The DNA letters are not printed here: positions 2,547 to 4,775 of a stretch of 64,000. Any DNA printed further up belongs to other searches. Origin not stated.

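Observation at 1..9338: Gene cluster that reads as a complete anaerobic pyrogallol/phloroglucinol fermentation pathway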

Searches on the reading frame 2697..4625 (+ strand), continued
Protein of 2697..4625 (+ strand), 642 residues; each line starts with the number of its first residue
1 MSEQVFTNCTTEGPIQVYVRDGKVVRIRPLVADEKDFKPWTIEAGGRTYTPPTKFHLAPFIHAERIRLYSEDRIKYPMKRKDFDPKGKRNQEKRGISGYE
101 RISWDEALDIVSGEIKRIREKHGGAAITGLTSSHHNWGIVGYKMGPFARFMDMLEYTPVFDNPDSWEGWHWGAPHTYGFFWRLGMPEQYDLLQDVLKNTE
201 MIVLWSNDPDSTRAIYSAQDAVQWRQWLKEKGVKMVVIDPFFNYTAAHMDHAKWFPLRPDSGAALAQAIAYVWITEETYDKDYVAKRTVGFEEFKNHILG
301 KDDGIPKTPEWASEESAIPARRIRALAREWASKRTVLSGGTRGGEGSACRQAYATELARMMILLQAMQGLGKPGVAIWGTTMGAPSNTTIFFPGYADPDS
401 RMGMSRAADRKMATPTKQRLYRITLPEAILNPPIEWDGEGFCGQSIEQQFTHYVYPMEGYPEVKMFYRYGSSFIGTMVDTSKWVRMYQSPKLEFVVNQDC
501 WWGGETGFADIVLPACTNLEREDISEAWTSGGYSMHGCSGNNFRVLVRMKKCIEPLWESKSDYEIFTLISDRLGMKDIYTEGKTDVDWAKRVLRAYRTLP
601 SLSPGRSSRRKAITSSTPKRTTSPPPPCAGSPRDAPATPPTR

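Call 25: find_homologous_proteins(query=window:2697-4466:+, max_evalue=1e-50)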
Query window:2697-4466:+ (590 aa): 5495 proteins with E <= 1e-50 among 8000 candidates; the best 120 are listed.
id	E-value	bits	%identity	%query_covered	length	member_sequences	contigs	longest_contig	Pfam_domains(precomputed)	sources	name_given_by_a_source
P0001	0.0e+0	1391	98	100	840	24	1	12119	PF21423.3,PF00384.28,PF01568.28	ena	-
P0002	0.0e+0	1326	93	100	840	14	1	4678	PF21423.3,PF00384.28,PF01568.28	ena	-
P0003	0.0e+0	1326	93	100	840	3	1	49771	PF21423.3,PF00384.28,PF01568.28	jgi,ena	jgi:trimethylamine-N-oxide reductase (cytochrome c)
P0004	0.0e+0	1320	93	100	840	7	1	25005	PF21423.3,PF00384.28,PF01568.28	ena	-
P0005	0.0e+0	1207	85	100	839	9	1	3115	PF21423.3,PF00384.28,PF01568.28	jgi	-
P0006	0.0e+0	1202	83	100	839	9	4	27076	PF21423.3,PF00384.28,PF01568.28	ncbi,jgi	ncbi:MAG: molybdopterin-dependent oxidoreductase [Syntrophorhabdales bacterium]|jgi:trimethylamine-N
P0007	0.0e+0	1199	84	100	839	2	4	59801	PF21423.3,PF00384.28,PF01568.28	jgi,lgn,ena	-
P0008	0.0e+0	1194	84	100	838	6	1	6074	PF21423.3,PF00384.28,PF01568.28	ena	-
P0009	0.0e+0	1193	83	100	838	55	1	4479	PF21423.3,PF00384.28,PF01568.28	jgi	jgi:molybdopterin guanine dinucleotide-containing S/N-oxide reductase-like protein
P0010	0.0e+0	1191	84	100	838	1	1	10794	PF21423.3,PF00384.28,PF01568.28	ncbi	-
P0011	0.0e+0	1189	82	100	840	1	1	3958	PF21423.3,PF00384.28,PF01568.28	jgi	-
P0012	0.0e+0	1188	83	100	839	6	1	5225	PF21423.3,PF00384.28,PF01568.28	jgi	jgi:trimethylamine-N-oxide reductase (cytochrome c)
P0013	0.0e+0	1187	83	100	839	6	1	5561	PF21423.3,PF00384.28,PF01568.28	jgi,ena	-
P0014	0.0e+0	1186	82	100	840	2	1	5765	PF21423.3,PF00384.28,PF01568.28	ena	-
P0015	0.0e+0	1183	82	100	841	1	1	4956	PF21423.3,PF00384.28,PF01568.28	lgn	-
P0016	0.0e+0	1181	82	100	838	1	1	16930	PF21423.3,PF00384.28,PF01568.28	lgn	-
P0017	0.0e+0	1164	82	100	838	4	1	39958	PF21423.3,PF00384.28,PF01568.28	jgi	jgi:molybdopterin guanine dinucleotide-containing S/N-oxide reductase-like protein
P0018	0.0e+0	1154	79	100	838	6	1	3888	PF21423.3,PF00384.28,PF01568.28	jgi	jgi:molybdopterin guanine dinucleotide-containing S/N-oxide reductase-like protein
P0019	0.0e+0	1146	79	100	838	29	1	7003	PF21423.3,PF00384.28,PF01568.28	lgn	-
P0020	0.0e+0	1133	78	100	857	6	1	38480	PF21423.3,PF00384.28,PF01568.28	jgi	jgi:molybdopterin guanine dinucleotide-containing S/N-oxide reductase-like protein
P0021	0.0e+0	1101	77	100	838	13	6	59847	PF21423.3,PF00384.28,PF01568.28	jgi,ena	jgi:molybdopterin guanine dinucleotide-containing S/N-oxide reductase-like protein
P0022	0.0e+0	1100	76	100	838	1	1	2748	PF21423.3,PF00384.28,PF01568.28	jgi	-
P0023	0.0e+0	1092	74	100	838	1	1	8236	PF21423.3,PF00384.28,PF01568.28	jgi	jgi:trimethylamine-N-oxide reductase (cytochrome c)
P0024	0.0e+0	1089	75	100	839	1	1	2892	PF21423.3,PF00384.28,PF01568.28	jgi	jgi:trimethylamine-N-oxide reductase (cytochrome c)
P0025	0.0e+0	1089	75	100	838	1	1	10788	PF21423.3,PF00384.28,PF01568.28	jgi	jgi:molybdopterin guanine dinucleotide-containing S/N-oxide reductase-like protein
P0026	0.0e+0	1089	75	100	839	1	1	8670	PF21423.3,PF00384.28,PF01568.28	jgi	jgi:trimethylamine-N-oxide reductase (cytochrome c)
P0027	0.0e+0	1087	76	100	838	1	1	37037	PF21423.3,PF00384.28,PF01568.28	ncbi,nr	ncbi:MAG: molybdopterin-dependent oxidoreductase [Deltaproteobacteria bacterium]|nr:molybdopterin-de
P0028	0.0e+0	1086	75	100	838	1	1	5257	PF21423.3,PF00384.28,PF01568.28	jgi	-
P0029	0.0e+0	1084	75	100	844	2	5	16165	PF21423.3,PF00384.28,PF01568.28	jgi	jgi:molybdopterin guanine dinucleotide-containing S/N-oxide reductase-like protein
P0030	0.0e+0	1083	75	100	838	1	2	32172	PF21423.3,PF00384.28,PF01568.28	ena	-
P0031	0.0e+0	1081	74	100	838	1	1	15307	PF21423.3,PF00384.28,PF01568.28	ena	-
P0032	0.0e+0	1079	74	100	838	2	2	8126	PF21423.3,PF00384.28,PF01568.28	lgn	-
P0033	0.0e+0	1079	74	100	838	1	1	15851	PF21423.3,PF00384.28,PF01568.28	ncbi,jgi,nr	ncbi:MAG: molybdopterin-dependent oxidoreductase [Deltaproteobacteria bacterium]|nr:molybdopterin-de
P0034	0.0e+0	1075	74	100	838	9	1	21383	PF21423.3,PF00384.28,PF01568.28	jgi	jgi:molybdopterin guanine dinucleotide-containing S/N-oxide reductase-like protein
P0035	0.0e+0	1075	74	100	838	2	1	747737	PF21423.3,PF00384.28,PF01568.28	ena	-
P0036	0.0e+0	1075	74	100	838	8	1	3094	PF21423.3,PF00384.28,PF01568.28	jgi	jgi:molybdopterin guanine dinucleotide-containing S/N-oxide reductase-like protein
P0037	0.0e+0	1074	74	100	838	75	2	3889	PF21423.3,PF00384.28,PF01568.28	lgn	-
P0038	0.0e+0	1071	74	100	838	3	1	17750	PF21423.3,PF00384.28,PF01568.28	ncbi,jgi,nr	ncbi:MAG: molybdopterin-dependent oxidoreductase [Deltaproteobacteria bacterium]|nr:molybdopterin-de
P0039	0.0e+0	1064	73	100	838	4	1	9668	PF21423.3,PF00384.28,PF01568.28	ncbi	-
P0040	0.0e+0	1059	73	100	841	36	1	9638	PF21423.3,PF00384.28,PF01568.28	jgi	jgi:molybdopterin guanine dinucleotide-containing S/N-oxide reductase-like protein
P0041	0.0e+0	1057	72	100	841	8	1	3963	PF21423.3,PF00384.28,PF01568.28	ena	-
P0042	0.0e+0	1057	73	100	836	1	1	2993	PF21423.3,PF00384.28,PF01568.28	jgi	-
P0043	0.0e+0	1057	74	99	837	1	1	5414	PF21423.3,PF00384.28,PF01568.28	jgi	-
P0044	0.0e+0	1056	73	100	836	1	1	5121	PF21423.3,PF00384.28,PF01568.28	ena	-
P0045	0.0e+0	1055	74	100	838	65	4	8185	PF21423.3,PF00384.28,PF01568.28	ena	-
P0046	0.0e+0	1055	72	100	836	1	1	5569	PF21423.3,PF00384.28,PF01568.28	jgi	-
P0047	0.0e+0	1055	72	100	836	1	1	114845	PF21423.3,PF00384.28,PF01568.28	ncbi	ncbi:MAG: molybdopterin-dependent oxidoreductase [Thermodesulfobacteriota bacterium]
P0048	0.0e+0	1055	72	100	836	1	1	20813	PF21423.3,PF00384.28,PF01568.28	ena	-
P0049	0.0e+0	1055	73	100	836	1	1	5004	PF21423.3,PF00384.28,PF01568.28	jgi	-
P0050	0.0e+0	1054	72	100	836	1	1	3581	PF21423.3,PF00384.28,PF01568.28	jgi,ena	-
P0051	0.0e+0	1054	72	100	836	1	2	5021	PF21423.3,PF00384.28,PF01568.28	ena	-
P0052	0.0e+0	1054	73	100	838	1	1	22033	PF21423.3,PF00384.28,PF01568.28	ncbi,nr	ncbi:MAG: molybdopterin-dependent oxidoreductase [Deltaproteobacteria bacterium]|nr:molybdopterin-de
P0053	0.0e+0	1051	72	100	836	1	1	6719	PF21423.3,PF00384.28,PF01568.28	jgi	jgi:trimethylamine-N-oxide reductase (cytochrome c)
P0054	0.0e+0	1050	72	100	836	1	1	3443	PF21423.3,PF00384.28,PF01568.28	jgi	-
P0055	0.0e+0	1049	72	100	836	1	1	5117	PF21423.3,PF00384.28,PF01568.28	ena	-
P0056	0.0e+0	1047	72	100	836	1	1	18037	PF21423.3,PF00384.28,PF01568.28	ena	-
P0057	0.0e+0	1045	73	100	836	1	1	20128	PF21423.3,PF00384.28,PF01568.28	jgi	jgi:molybdopterin guanine dinucleotide-containing S/N-oxide reductase-like protein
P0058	0.0e+0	1045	72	100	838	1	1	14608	PF21423.3,PF00384.28,PF01568.28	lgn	-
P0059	0.0e+0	1044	72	100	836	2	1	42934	PF21423.3,PF00384.28,PF01568.28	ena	-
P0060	0.0e+0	1042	72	100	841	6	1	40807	PF21423.3,PF00384.28,PF01568.28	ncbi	-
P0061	0.0e+0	1038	71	100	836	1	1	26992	PF21423.3,PF00384.28,PF01568.28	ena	-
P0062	0.0e+0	1036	72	100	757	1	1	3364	PF21423.3,PF00384.28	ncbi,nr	ncbi:MAG: molybdopterin-dependent oxidoreductase, partial [Deltaproteobacteria bacterium]|nr:molybdo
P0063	0.0e+0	1036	71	100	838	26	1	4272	PF21423.3,PF00384.28,PF01568.28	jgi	-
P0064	0.0e+0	1035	72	100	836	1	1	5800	PF21423.3,PF00384.28,PF01568.28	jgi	jgi:molybdopterin guanine dinucleotide-containing S/N-oxide reductase-like protein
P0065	0.0e+0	1034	71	100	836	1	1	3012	PF21423.3,PF00384.28,PF01568.28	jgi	jgi:molybdopterin guanine dinucleotide-containing S/N-oxide reductase-like protein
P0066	0.0e+0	1034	71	100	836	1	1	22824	PF21423.3,PF00384.28,PF01568.28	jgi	jgi:molybdopterin guanine dinucleotide-containing S/N-oxide reductase-like protein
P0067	0.0e+0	1033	72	100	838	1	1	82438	PF21423.3,PF00384.28,PF01568.28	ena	-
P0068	0.0e+0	1032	72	98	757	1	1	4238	PF21423.3,PF00384.28,PF01568.28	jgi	-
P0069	0.0e+0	1031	72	100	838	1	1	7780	PF21423.3,PF00384.28,PF01568.28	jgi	-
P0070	0.0e+0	1030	71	100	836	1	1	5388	PF21423.3,PF00384.28,PF01568.28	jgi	jgi:molybdopterin guanine dinucleotide-containing S/N-oxide reductase-like protein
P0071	0.0e+0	1029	72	100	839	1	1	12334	PF21423.3,PF00384.28,PF01568.28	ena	-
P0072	0.0e+0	1027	72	100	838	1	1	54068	PF21423.3,PF00384.28,PF01568.28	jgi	jgi:trimethylamine-N-oxide reductase (cytochrome c)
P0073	0.0e+0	1027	71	100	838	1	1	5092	PF21423.3,PF00384.28,PF01568.28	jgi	jgi:molybdopterin guanine dinucleotide-containing S/N-oxide reductase-like protein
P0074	0.0e+0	1027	71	100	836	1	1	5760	PF21423.3,PF00384.28,PF01568.28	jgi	jgi:molybdopterin guanine dinucleotide-containing S/N-oxide reductase-like protein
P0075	0.0e+0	1026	70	100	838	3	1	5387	PF21423.3,PF00384.28,PF01568.28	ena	-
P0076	0.0e+0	1026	71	100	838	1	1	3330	PF21423.3,PF00384.28,PF01568.28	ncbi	-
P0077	0.0e+0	1025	72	100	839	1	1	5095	PF21423.3,PF00384.28,PF01568.28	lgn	-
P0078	0.0e+0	1024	71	100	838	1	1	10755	PF21423.3,PF00384.28,PF01568.28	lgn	-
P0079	0.0e+0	1024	71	100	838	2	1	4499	PF21423.3,PF00384.28,PF01568.28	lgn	-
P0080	0.0e+0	1023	70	100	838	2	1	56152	PF21423.3,PF00384.28,PF01568.28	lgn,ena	-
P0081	0.0e+0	1022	70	100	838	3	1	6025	PF21423.3,PF00384.28,PF01568.28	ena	-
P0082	0.0e+0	1022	72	100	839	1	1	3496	PF21423.3,PF00384.28,PF01568.28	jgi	jgi:molybdopterin guanine dinucleotide-containing S/N-oxide reductase-like protein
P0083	0.0e+0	1022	72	100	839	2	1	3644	PF21423.3,PF00384.28,PF01568.28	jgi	jgi:trimethylamine-N-oxide reductase (cytochrome c)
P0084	0.0e+0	1021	71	100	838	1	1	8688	PF21423.3,PF00384.28,PF01568.28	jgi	jgi:trimethylamine-N-oxide reductase (cytochrome c)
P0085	0.0e+0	1019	72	100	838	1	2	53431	PF21423.3,PF00384.28,PF01568.28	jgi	jgi:molybdopterin guanine dinucleotide-containing S/N-oxide reductase-like protein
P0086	0.0e+0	1019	70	100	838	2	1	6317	PF21423.3,PF00384.28,PF01568.28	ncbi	-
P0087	0.0e+0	1018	72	100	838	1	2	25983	PF21423.3,PF00384.28,PF01568.28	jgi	jgi:molybdopterin guanine dinucleotide-containing S/N-oxide reductase-like protein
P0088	0.0e+0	1016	71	100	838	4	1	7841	PF21423.3,PF00384.28,PF01568.28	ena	-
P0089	0.0e+0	1015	71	100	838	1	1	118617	PF21423.3,PF00384.28,PF01568.28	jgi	jgi:molybdopterin guanine dinucleotide-containing S/N-oxide reductase-like protein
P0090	0.0e+0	1014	71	100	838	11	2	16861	PF21423.3,PF00384.28,PF01568.28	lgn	-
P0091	0.0e+0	1014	70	100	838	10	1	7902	PF21423.3,PF00384.28,PF01568.28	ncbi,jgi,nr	ncbi:MAG: molybdopterin-dependent oxidoreductase [Desulfococcaceae bacterium]|jgi:trimethylamine-N-o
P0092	0.0e+0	1014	70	100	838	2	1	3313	PF21423.3,PF00384.28,PF01568.28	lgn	-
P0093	0.0e+0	1012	70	100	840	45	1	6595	PF21423.3,PF00384.28,PF01568.28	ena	-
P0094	0.0e+0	1012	71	100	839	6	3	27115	PF21423.3,PF00384.28,PF01568.28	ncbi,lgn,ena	-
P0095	0.0e+0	1011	70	100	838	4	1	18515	PF21423.3,PF00384.28,PF01568.28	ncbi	-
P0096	0.0e+0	1010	70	100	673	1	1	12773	PF21423.3,PF00384.28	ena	-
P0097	0.0e+0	1010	69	100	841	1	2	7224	PF21423.3,PF00384.28,PF01568.28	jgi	-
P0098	0.0e+0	1009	69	100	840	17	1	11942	PF21423.3,PF00384.28,PF01568.28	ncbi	-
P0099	4.4e-298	1008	70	100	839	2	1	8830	PF21423.3,PF00384.28,PF01568.28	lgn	-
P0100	4.8e-298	1008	69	100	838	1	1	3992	PF21423.3,PF00384.28,PF01568.28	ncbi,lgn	-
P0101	1.5e-297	1006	71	100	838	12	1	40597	PF21423.3,PF00384.28,PF01568.28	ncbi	ncbi:MAG: molybdopterin-dependent oxidoreductase [Pseudomonadota bacterium]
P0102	3.7e-297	1005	69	100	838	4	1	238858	PF21423.3,PF00384.28,PF01568.28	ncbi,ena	-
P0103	4.8e-297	1004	68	100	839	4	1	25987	PF21423.3,PF00384.28,PF01568.28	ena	-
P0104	8.3e-297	1003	70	100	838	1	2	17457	PF21423.3,PF00384.28,PF01568.28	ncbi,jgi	jgi:trimethylamine-N-oxide reductase (cytochrome c)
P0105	2.4e-296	1002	70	100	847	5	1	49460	PF21423.3,PF00384.28,PF01568.28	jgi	jgi:molybdopterin guanine dinucleotide-containing S/N-oxide reductase-like protein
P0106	2.5e-296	1002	68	100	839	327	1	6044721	PF21423.3,PF00384.28,PF01568.28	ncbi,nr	ncbi:MAG: molybdopterin-dependent oxidoreductase [Desulfobacter sp.]|nr:MAG: molybdopterin-dependent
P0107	3.0e-296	1002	69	100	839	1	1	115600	PF21423.3,PF00384.28,PF01568.28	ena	-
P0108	4.3e-296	1001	70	100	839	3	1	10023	PF21423.3,PF00384.28,PF01568.28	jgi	-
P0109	5.1e-296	1001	69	100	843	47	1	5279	PF21423.3,PF00384.28,PF01568.28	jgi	-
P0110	5.8e-296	1001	69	100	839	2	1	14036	PF21423.3,PF00384.28,PF01568.28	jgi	jgi:trimethylamine-N-oxide reductase (cytochrome c)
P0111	7.2e-296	1000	69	100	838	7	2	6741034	PF21423.3,PF00384.28,PF01568.28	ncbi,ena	-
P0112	9.7e-296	1000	69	100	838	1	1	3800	PF21423.3,PF00384.28,PF01568.28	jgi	jgi:molybdopterin guanine dinucleotide-containing S/N-oxide reductase-like protein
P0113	1.4e-295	999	69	100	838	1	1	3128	PF21423.3,PF00384.28,PF01568.28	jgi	jgi:molybdopterin guanine dinucleotide-containing S/N-oxide reductase-like protein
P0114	1.5e-295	999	69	100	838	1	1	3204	PF21423.3,PF00384.28,PF01568.28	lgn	-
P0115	2.6e-295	999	69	100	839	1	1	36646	PF21423.3,PF00384.28,PF01568.28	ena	-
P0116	2.7e-295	999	69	100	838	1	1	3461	PF21423.3,PF00384.28,PF01568.28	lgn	-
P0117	1.3e-294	996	69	100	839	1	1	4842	PF21423.3,PF00384.28,PF01568.28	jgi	jgi:molybdopterin guanine dinucleotide-containing S/N-oxide reductase-like protein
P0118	1.4e-294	996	70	100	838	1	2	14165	PF21423.3,PF00384.28,PF01568.28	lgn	-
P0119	1.7e-294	996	69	100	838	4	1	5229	PF21423.3,PF00384.28,PF01568.28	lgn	-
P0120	1.7e-294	996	68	100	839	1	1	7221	PF21423.3,PF00384.28,PF01568.28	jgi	jgi:molybdopterin guanine dinucleotide-containing S/N-oxide reductase-like protein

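Call 26: find_encoding_contigs(protein=P0001, flank=10000, max_places=3)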
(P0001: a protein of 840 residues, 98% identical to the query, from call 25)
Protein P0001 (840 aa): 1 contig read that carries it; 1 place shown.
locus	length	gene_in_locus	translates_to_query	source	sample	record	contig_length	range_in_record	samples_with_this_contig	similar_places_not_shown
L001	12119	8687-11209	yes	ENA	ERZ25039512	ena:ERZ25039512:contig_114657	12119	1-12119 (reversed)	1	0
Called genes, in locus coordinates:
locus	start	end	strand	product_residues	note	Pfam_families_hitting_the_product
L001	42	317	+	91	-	PF02663:FmdE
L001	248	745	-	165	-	-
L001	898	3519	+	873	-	PF21423:AhtL-like_1st, PF00384:Molybdopterin, PF01568:Molydop_binding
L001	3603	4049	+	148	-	PF13484:Fer4_16 (faint), PF13247:Fer4_11, PF12838:Fer4_7 (weak), PF13187:Fer4_9 (weak), PF00037:Fer4 (weak), PF12797:Fer4_2 (weak), PF12837:Fer4_6 (weak), PF13237:Fer4_10 (weak), +2 more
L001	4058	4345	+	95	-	PF13620:CarboxypepD_reg, PF13715:CarbopepD_reg_2, PF17210:SdrD_B (weak)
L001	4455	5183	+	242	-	PF00392:GntR, PF07702:UTRA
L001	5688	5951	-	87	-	-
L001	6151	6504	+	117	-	-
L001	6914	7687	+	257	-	PF00106:adh_short, PF08659:KR, PF13561:adh_short_C2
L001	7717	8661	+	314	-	PF00070:Pyr_redox (faint), PF01210:NAD_Gly3P_dh_N (weak), PF01488:Shikimate_DH (faint), PF02737:3HCDH_N, PF03446:NAD_binding_2 (weak), PF03807:F420_oxidored (weak), PF00725:3HCDH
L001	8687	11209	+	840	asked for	PF21423:AhtL-like_1st, PF00384:Molybdopterin, PF01568:Molydop_binding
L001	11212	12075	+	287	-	PF12838:Fer4_7 (faint), PF13247:Fer4_11, PF13620:CarboxypepD_reg (weak)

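Call 27: find_encoding_contigs(protein=P0003, flank=10000, max_places=3)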
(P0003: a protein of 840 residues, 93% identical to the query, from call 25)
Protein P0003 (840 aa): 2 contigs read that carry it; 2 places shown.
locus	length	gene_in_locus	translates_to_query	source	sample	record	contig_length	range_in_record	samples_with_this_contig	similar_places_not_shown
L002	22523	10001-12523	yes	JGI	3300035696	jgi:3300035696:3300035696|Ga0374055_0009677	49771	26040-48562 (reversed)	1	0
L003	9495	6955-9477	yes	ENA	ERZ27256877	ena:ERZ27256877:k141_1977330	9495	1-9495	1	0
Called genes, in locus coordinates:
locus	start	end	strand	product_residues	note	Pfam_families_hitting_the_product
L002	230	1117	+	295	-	PF04199:Cyclase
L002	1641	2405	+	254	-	PF00106:adh_short, PF08659:KR, PF13561:adh_short_C2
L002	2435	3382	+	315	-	PF02737:3HCDH_N, PF00725:3HCDH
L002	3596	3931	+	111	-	PF07883:Cupin_2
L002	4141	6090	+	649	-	PF16177:ACAS_N, PF00501:AMP-binding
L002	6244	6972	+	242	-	PF00392:GntR, PF08279:HTH_11 (weak), PF08220:HTH_DeoR (faint), PF07702:UTRA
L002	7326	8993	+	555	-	PF02776:TPP_enzyme_N, PF00205:TPP_enzyme_M, PF02775:TPP_enzyme_C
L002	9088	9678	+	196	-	PF02663:FmdE, PF23475:zf-Tbcl_FmdE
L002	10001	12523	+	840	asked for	PF21423:AhtL-like_1st, PF00384:Molybdopterin, PF01568:Molydop_binding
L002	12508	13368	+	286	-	PF12838:Fer4_7 (faint), PF13187:Fer4_9 (faint), PF13247:Fer4_11, PF13620:CarboxypepD_reg, PF13715:CarbopepD_reg_2 (weak)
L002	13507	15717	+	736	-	PF02629:CoA_binding, PF13380:CoA_binding_2, PF13607:Succ_CoA_lig, PF13549:ATP-grasp_5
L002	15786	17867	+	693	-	PF00724:Oxidored_FMN, PF13738:Pyr_redox_3 (faint), PF03486:HI0933_like (weak), PF07992:Pyr_redox_2, PF00890:FAD_binding_2 (weak), PF12831:FAD_oxidored, PF13450:NAD_binding_8 (weak), PF00070:Pyr_redox (weak), +3 more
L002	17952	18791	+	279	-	PF05853:BKACE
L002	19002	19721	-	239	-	PF00005:ABC_tran, PF13304:AAA_21 (faint)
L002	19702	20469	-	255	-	PF00005:ABC_tran, PF13304:AAA_21 (faint), PF12399:BCA_ABC_TP_C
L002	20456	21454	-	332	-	PF02653:BPD_transp_2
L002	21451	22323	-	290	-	PF02653:BPD_transp_2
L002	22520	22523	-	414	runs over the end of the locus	PF13433:Peripla_BP_5 (faint), PF13458:Peripla_BP_6, PF01094:ANF_receptor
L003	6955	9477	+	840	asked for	PF21423:AhtL-like_1st, PF00384:Molybdopterin, PF01568:Molydop_binding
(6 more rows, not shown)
